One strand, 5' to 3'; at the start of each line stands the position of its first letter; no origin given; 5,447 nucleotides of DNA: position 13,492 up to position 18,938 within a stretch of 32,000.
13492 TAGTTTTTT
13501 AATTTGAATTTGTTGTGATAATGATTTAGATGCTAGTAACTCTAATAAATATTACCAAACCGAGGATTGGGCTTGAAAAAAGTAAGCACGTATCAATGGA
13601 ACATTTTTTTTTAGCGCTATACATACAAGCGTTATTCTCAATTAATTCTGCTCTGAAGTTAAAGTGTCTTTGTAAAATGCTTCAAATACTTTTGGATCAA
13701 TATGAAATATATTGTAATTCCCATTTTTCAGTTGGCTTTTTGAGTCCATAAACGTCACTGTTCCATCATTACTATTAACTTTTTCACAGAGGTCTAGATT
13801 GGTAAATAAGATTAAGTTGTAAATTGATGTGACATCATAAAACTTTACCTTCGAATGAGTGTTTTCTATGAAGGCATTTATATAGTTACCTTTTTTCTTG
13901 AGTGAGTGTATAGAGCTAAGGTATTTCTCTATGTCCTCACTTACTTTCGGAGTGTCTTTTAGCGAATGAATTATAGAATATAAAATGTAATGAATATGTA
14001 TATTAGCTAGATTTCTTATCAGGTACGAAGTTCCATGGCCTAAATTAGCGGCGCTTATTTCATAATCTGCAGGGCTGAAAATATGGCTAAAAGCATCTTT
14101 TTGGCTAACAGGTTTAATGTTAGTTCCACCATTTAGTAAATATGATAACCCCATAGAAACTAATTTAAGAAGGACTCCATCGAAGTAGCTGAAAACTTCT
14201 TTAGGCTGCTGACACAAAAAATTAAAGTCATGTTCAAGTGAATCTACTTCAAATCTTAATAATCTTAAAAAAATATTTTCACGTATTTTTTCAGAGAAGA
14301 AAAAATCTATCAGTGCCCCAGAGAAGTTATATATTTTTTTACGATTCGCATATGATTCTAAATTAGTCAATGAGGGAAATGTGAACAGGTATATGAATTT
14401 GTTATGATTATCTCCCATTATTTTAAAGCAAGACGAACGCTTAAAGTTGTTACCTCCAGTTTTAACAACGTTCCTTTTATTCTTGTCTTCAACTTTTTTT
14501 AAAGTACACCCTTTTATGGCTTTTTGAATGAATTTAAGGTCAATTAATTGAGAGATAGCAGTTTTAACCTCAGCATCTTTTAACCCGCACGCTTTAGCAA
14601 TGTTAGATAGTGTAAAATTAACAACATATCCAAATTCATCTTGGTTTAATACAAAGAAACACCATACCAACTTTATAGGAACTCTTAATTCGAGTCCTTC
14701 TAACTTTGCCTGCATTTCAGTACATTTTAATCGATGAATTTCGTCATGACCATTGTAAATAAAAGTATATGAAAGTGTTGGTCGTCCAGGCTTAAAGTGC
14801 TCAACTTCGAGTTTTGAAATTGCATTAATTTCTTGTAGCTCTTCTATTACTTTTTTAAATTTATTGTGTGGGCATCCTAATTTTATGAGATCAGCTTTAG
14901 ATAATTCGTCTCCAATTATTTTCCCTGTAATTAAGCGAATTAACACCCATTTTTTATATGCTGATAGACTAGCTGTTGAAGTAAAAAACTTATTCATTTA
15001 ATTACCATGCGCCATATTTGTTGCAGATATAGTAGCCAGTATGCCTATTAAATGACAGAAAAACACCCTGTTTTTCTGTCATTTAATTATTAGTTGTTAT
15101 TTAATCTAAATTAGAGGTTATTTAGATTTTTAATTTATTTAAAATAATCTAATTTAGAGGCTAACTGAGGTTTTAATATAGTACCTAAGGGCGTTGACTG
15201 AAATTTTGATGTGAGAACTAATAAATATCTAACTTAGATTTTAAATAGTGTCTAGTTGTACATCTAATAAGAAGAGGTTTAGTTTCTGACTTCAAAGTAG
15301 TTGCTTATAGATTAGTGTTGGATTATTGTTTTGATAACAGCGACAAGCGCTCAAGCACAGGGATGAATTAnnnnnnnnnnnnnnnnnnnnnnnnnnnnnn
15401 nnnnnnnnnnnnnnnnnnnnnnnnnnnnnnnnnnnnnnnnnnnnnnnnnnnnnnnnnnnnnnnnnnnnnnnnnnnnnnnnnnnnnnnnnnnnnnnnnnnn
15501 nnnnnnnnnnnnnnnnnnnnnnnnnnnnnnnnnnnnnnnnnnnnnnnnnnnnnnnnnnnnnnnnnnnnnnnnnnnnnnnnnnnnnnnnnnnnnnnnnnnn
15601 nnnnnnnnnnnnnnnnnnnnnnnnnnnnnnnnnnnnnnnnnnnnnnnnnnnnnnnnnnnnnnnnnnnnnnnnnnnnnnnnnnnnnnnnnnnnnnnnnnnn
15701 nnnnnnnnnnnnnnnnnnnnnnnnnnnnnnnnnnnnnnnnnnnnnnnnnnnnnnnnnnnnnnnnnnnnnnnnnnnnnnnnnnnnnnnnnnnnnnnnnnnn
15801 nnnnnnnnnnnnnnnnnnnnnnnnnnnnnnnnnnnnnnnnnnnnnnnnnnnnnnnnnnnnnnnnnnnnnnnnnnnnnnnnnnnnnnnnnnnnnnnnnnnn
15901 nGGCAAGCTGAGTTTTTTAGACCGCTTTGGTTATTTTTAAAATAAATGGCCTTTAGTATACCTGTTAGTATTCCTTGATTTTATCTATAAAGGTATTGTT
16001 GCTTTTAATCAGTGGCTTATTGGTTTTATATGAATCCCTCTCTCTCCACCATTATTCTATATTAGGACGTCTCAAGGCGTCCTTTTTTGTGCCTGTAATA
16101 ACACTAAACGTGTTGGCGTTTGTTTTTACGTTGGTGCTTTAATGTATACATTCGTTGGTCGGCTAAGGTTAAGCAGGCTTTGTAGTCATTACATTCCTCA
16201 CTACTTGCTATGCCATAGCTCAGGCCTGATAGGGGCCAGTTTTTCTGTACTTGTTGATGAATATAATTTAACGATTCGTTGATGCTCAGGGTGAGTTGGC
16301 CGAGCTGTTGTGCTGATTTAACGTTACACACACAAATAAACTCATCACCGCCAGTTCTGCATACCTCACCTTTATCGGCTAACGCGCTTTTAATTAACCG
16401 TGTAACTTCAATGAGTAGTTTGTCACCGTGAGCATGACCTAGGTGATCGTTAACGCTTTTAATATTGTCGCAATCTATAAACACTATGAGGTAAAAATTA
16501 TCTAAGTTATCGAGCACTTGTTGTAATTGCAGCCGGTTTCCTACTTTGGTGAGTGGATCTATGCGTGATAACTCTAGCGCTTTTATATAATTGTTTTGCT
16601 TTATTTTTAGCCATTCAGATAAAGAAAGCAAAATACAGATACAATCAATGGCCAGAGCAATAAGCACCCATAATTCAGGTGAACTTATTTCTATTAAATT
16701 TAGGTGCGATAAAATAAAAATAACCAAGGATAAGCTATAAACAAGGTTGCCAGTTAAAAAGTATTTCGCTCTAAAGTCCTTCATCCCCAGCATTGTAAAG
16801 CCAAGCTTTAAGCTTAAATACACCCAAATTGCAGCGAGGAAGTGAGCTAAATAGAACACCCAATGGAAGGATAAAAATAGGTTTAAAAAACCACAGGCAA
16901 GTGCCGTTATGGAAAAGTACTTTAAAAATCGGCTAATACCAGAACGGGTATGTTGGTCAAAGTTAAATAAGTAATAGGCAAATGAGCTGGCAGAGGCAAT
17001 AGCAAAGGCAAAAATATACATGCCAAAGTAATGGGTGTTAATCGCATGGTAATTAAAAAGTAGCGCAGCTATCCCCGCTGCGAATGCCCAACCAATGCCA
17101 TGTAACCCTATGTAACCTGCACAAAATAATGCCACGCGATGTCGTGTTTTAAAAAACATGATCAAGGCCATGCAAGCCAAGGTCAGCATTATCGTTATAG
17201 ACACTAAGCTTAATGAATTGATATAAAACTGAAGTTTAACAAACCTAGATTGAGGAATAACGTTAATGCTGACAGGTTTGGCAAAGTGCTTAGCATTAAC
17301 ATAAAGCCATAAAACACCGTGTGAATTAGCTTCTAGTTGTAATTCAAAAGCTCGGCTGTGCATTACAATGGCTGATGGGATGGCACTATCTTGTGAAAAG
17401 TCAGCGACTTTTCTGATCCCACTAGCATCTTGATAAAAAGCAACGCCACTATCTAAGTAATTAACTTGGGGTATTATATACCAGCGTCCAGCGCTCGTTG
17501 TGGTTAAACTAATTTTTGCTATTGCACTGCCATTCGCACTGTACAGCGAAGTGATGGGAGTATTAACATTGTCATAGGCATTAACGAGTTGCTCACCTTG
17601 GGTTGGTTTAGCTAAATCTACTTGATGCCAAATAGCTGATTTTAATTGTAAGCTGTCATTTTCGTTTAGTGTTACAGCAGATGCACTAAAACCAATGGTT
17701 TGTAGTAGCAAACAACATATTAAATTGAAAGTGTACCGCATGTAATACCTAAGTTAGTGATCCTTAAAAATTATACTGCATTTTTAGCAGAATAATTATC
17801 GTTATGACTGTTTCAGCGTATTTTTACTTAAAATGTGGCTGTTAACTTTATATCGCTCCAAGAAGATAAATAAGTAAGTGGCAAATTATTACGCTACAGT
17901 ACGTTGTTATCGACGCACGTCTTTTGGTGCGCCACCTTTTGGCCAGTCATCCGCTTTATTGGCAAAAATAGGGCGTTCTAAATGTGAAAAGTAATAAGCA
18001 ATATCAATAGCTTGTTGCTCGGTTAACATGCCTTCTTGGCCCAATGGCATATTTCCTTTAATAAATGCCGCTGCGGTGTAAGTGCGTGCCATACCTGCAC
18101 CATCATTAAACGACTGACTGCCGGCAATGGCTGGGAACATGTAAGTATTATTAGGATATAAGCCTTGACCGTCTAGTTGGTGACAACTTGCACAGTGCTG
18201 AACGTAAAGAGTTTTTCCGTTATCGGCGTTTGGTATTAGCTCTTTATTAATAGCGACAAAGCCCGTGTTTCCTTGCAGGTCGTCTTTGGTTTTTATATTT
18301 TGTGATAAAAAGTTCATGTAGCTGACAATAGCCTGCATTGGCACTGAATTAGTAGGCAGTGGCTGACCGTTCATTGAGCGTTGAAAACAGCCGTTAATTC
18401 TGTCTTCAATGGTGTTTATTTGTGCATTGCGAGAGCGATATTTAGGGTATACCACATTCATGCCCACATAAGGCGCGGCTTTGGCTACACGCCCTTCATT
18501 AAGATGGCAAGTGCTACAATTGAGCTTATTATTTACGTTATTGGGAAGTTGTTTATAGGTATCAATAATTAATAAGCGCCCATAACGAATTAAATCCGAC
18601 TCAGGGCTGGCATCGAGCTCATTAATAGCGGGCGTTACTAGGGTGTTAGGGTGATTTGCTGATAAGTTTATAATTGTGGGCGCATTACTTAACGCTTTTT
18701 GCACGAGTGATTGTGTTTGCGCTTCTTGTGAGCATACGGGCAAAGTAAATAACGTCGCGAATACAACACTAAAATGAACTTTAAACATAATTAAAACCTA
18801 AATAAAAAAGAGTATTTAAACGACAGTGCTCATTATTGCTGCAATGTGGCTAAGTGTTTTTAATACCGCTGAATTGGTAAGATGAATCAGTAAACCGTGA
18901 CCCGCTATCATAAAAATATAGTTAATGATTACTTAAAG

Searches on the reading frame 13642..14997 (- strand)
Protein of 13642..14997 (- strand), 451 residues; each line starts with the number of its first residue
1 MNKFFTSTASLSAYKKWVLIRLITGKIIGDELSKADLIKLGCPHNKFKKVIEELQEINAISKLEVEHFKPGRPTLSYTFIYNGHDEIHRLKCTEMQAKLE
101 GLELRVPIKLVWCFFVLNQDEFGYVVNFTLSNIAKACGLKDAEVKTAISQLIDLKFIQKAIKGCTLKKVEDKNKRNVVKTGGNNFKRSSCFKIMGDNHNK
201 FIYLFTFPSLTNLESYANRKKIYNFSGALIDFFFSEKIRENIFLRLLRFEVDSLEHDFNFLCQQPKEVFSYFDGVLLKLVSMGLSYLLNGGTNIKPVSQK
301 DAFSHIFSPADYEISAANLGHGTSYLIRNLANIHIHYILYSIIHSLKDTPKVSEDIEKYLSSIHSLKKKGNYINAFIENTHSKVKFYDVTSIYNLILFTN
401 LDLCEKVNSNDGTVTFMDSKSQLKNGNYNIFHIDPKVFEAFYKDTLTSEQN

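Call 20: search_protein_families(library=pfam, proteins=[window:13642-14997:-], max_evalue=0.001)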
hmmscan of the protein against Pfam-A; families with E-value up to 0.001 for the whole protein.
window:13642-14997:- (451 aa): 1 family
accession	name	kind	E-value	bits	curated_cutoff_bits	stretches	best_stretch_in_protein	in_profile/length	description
PF13730.12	HTH_36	-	3.8e-06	27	25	1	109-157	8-55/55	Helix-turn-helix domain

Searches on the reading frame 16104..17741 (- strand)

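Call 20: search_protein_families(library=pfam, proteins=[window:16104-17741:-], max_evalue=0.001)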
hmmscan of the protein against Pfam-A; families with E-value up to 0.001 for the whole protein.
window:16104-17741:- (545 aa): 2 families
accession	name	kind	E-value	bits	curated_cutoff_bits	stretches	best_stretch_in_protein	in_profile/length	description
PF00990.26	GGDEF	-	2.6e-26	92.7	23.8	1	394-541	3-161/161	Diguanylate cyclase, GGDEF domain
PF07695.17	7TMR-DISM_7TM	-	3.1e-11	44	29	1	178-375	5-203/205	7TM diverse intracellular signalling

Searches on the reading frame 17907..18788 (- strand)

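Call 20: search_protein_families(library=pfam, proteins=[window:17907-18788:-], max_evalue=0.001)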
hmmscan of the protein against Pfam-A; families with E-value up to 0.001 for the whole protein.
window:17907-18788:- (293 aa): 3 families
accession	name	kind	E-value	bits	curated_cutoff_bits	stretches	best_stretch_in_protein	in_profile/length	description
PF00034.26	Cytochrom_C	-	1.4e-11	46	21.3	1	188-270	1-89/90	Cytochrome c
PF13442.11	Cytochrome_CBB3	-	2.4e-11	44.2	27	1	187-266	2-67/68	Cytochrome C oxidase, cbb3-type, subunit III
PF21342.2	SoxA-TsdA_cyt-c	-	5.4e-11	42.8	27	1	87-165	13-86/88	SoxA/TsdA, cytochrome c domain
